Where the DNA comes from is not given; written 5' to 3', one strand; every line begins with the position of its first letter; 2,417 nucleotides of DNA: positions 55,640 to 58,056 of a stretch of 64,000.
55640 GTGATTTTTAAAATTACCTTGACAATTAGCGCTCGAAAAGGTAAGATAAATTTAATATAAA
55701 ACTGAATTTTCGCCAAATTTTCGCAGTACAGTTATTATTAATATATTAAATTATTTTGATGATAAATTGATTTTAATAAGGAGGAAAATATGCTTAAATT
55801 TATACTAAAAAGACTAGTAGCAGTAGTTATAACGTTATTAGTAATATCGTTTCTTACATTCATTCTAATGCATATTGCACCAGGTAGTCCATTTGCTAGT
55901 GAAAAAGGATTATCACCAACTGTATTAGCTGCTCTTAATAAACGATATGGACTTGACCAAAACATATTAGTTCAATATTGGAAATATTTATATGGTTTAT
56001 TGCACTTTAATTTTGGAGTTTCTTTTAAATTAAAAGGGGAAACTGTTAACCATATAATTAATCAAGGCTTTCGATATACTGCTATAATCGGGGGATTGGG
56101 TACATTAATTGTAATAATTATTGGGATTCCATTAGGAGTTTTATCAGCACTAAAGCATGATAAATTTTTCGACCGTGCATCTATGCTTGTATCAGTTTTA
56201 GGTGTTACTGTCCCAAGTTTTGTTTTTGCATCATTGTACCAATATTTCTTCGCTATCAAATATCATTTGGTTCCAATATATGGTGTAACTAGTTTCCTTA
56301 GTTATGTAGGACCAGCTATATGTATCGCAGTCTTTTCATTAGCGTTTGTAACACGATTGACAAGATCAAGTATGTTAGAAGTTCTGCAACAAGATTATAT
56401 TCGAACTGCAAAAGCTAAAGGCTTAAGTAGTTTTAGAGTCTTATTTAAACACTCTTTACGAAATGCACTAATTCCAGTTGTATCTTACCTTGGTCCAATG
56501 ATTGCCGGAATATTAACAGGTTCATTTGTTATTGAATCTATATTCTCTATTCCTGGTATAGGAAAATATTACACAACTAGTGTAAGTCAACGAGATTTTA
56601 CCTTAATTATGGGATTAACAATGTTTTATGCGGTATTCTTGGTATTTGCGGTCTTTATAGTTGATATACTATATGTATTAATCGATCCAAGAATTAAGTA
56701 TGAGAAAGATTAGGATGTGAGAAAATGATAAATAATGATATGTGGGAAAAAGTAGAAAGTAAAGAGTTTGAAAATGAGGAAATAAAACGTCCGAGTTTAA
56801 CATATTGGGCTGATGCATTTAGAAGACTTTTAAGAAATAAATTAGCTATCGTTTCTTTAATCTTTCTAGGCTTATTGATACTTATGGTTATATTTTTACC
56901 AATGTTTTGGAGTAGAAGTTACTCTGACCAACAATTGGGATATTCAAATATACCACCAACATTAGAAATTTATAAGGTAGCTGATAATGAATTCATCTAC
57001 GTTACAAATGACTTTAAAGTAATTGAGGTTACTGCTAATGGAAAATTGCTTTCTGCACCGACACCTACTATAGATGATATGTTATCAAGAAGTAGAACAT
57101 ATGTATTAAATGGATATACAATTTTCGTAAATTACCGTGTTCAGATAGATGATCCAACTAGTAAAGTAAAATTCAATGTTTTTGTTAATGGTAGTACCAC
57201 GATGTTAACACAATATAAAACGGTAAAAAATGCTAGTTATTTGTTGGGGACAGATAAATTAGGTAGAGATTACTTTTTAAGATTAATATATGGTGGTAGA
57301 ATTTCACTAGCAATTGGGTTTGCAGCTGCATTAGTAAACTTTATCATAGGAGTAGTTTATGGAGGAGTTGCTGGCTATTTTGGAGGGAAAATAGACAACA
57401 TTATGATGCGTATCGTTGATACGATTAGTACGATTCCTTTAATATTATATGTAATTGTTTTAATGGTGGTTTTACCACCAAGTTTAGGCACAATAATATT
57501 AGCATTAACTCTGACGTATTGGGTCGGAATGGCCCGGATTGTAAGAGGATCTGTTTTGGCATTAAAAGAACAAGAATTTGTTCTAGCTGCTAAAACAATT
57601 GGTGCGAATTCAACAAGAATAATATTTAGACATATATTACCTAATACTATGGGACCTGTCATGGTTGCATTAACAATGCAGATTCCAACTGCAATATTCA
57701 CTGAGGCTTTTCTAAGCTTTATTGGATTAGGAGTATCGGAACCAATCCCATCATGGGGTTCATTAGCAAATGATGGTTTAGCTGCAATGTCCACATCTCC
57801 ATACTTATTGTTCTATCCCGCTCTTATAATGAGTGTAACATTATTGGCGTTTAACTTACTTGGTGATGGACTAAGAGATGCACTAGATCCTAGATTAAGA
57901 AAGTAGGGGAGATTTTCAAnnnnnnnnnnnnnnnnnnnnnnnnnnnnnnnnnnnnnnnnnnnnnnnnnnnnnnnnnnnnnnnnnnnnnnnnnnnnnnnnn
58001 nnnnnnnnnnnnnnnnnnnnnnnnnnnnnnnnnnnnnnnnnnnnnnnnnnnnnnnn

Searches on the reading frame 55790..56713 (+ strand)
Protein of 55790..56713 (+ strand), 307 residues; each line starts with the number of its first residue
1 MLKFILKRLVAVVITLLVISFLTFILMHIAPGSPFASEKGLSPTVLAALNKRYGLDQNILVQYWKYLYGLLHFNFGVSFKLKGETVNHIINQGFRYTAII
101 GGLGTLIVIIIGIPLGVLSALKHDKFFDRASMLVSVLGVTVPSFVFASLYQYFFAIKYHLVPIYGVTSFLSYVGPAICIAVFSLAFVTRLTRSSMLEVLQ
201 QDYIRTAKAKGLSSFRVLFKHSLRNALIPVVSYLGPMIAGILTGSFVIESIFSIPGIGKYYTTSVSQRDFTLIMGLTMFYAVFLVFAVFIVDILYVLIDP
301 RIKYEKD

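Call 7: search_protein_families(library=pfam, proteins=[window:55790-56713:+], max_evalue=0.01)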
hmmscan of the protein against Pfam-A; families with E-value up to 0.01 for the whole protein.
window:55790-56713:+ (307 aa): 2 families
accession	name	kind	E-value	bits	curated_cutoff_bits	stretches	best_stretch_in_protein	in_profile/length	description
PF00528.27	BPD_transp_1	-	4.7e-42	144.2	26.4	1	112-303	1-183/184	Binding-protein-dependent transport system inner membrane component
PF19300.4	BPD_transp_1_N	-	3.5e-14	53.4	23.8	1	1-71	1-73/114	Binding-prot-dependent transport system membrane comp, N-term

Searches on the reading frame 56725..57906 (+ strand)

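Call 7: search_protein_families(library=pfam, proteins=[window:56725-57906:+], max_evalue=0.01)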
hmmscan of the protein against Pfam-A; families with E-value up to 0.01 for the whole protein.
window:56725-57906:+ (393 aa): 2 families
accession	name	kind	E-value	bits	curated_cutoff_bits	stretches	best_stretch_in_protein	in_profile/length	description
PF00528.27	BPD_transp_1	-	1.8e-31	109.7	26.4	1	209-393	1-184/184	Binding-protein-dependent transport system inner membrane component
PF12911.12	OppC_N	-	3.6e-17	62.4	23.9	1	26-78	1-53/53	N-terminal TM domain of oligopeptide transport permease C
